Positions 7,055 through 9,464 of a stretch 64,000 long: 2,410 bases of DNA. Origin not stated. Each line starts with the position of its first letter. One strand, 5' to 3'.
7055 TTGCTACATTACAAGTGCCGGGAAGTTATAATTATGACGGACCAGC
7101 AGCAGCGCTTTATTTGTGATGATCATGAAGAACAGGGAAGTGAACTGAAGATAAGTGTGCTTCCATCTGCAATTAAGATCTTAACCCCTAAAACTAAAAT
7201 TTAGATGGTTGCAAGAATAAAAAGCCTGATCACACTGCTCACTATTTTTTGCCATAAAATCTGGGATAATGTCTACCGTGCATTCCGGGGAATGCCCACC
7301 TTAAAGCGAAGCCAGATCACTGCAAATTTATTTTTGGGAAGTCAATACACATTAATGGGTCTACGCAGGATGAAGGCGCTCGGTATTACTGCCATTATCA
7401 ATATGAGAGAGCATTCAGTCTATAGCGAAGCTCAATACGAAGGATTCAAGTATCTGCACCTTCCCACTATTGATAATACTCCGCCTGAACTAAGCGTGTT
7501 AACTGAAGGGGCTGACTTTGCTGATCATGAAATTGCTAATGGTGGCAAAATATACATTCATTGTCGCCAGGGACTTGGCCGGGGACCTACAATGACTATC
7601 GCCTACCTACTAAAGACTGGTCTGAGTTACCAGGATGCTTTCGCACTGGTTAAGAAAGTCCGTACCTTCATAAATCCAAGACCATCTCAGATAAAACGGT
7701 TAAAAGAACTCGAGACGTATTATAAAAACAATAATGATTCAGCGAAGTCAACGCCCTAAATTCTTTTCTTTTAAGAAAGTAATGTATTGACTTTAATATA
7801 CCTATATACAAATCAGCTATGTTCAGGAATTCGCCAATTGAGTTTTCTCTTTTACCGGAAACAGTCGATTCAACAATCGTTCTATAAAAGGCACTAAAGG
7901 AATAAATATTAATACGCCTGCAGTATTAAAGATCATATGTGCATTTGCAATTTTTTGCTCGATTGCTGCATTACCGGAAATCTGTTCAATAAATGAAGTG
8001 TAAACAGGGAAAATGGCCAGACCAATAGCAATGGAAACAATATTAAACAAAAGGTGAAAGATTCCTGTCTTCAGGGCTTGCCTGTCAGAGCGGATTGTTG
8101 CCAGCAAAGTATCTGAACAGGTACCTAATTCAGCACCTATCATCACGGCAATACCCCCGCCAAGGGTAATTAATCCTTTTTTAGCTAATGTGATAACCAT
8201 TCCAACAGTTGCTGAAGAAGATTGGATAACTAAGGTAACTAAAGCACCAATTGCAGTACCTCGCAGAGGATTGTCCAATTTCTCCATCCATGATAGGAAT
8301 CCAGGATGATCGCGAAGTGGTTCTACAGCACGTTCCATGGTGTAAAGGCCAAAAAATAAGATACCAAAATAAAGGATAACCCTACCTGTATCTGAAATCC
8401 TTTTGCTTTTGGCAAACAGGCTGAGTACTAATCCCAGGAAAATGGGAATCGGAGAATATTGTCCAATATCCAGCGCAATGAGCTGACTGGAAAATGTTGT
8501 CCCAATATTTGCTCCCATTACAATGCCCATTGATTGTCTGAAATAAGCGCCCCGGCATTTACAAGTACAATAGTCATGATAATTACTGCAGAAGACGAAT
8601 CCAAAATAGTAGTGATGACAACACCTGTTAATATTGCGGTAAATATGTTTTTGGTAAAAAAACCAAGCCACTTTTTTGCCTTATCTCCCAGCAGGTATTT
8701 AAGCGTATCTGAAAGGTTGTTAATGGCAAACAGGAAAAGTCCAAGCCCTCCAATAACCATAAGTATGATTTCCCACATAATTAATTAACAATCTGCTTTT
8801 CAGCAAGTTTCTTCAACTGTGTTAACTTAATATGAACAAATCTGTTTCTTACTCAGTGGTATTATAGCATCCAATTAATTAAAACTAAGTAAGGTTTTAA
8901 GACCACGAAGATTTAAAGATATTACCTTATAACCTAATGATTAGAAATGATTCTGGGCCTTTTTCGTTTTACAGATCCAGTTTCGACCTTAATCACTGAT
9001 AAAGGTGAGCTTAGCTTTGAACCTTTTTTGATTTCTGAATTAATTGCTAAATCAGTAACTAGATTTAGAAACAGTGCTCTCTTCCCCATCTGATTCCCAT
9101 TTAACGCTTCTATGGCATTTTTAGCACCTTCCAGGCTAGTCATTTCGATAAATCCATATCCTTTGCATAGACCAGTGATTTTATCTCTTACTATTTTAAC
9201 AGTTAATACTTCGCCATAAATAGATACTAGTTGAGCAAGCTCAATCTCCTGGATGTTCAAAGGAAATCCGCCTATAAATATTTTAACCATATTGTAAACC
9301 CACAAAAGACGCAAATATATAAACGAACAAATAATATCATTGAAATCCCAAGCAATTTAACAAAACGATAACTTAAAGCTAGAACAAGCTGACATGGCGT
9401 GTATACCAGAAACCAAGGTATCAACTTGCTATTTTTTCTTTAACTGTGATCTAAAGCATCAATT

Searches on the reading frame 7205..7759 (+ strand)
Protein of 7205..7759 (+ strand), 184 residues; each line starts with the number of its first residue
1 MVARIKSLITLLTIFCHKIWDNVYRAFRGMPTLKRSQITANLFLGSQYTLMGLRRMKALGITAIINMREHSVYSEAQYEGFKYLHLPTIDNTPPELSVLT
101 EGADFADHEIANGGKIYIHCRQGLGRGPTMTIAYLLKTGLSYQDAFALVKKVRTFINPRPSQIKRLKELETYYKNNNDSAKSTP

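Call 71: search_protein_families(library=pfam, proteins=[window:7205-7759:+], max_evalue=0.001)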
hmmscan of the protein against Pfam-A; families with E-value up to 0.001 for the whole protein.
window:7205-7759:+ (184 aa): 4 families
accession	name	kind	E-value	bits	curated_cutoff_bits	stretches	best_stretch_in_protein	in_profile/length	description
PF00782.25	DSPc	-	7.1e-22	78.1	33.5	1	42-170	1-131/133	Dual specificity phosphatase, catalytic domain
PF22785.1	Tc-R-P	-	5.9e-13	49.7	27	1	52-139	15-105/106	Polymorphic toxin system, DSP-PTPase phosphatase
PF22784.1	PTP-SAK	-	7.3e-07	29.8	27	1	54-145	25-119/153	Swiss Army Knife protein, DSP-PTPase phosphatase domain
PF22741.1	PTP-NADK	-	1.2e-06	28.5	27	1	34-143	22-139/163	DSP-PTPase phosphatase fused to NAD+ Kinase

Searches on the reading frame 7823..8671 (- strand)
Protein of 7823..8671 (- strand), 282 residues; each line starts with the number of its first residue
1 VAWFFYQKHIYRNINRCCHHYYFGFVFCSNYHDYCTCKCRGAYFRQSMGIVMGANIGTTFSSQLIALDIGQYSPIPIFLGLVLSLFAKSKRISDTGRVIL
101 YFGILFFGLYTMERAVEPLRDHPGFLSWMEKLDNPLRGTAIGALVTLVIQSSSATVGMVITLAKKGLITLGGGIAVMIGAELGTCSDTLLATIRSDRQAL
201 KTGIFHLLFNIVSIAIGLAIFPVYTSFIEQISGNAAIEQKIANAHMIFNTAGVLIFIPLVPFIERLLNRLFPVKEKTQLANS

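Call 71: search_protein_families(library=pfam, proteins=[window:7823-8671:-], max_evalue=0.001)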
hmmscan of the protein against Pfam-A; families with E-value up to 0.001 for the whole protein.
window:7823-8671:- (282 aa): 1 family
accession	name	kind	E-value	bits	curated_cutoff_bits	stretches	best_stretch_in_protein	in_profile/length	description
PF02690.20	Na_Pi_cotrans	-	2.6e-36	125.1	29.1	2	44-113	67-136/137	Na+/Pi-cotransporter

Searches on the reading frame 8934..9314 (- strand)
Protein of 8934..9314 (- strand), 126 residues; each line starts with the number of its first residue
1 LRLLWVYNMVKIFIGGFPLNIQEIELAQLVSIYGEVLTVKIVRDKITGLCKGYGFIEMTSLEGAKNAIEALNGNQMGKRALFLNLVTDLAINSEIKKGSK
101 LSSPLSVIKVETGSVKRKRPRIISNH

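Call 71: search_protein_families(library=pfam, proteins=[window:8934-9314:-], max_evalue=0.001)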
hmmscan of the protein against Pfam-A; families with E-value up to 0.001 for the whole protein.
window:8934-9314:- (126 aa): 2 families
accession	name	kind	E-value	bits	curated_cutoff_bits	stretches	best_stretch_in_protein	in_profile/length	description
PF00076.28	RRM_1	-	2e-17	63.3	20.7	1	12-80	1-68/70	RNA recognition motif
PF13893.12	RRM_5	-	0.00014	21.9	27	1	25-81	43-94/125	RNA recognition motif. (a.k.a. RRM, RBD, or RNP domain)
